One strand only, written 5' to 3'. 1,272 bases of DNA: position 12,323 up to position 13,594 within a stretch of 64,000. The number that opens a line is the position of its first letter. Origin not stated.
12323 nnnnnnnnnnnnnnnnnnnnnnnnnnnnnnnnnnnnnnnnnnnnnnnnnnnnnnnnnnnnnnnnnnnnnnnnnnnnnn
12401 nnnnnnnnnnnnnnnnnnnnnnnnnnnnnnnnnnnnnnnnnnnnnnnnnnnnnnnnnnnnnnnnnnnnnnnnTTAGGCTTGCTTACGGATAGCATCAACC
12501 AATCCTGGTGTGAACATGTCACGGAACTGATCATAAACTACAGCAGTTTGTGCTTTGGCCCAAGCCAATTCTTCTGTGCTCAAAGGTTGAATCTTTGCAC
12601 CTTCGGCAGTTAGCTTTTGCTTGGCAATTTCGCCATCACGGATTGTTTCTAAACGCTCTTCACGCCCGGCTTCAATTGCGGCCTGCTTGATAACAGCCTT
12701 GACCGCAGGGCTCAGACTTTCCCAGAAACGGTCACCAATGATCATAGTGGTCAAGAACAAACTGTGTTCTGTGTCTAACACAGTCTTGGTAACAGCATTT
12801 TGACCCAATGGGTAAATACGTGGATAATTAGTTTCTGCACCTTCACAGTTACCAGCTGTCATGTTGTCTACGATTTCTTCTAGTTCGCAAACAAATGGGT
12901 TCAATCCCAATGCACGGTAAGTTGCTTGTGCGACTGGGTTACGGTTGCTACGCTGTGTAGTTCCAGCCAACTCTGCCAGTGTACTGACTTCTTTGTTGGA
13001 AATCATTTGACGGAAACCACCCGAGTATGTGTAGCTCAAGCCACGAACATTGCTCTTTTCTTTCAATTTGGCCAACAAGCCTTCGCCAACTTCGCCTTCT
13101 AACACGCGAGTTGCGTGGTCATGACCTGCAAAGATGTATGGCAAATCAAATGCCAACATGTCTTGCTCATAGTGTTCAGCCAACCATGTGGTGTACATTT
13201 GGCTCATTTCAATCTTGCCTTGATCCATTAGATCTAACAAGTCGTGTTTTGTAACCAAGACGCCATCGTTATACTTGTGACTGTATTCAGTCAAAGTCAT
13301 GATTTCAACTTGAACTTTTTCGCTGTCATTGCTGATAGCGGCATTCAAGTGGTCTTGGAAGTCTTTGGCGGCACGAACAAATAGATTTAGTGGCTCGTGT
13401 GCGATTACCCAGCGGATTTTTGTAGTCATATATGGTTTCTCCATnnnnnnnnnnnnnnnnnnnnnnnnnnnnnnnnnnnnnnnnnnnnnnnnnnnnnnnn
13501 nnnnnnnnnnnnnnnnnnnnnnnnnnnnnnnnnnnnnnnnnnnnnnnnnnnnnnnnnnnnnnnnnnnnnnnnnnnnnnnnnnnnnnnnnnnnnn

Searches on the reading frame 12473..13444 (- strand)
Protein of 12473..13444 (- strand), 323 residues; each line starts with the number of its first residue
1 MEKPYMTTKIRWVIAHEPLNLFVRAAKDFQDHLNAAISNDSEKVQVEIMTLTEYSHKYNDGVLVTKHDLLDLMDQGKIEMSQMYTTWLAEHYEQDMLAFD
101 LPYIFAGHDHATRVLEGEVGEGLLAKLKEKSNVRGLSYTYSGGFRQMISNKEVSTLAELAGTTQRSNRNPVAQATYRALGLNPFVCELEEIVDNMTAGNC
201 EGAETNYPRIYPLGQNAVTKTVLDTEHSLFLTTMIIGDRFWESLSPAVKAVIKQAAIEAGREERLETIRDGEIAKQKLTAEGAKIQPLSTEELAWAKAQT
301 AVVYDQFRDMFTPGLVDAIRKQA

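Call 12: search_protein_families(library=phrogs, proteins=[window:12473-13444:-], max_evalue=0.001)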
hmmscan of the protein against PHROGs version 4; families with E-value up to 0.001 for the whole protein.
window:12473-13444:- (323 aa): 1 family
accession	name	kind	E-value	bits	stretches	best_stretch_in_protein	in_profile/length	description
phrog_31178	-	unknown function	4.4e-28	99.3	1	58-309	70-319/336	-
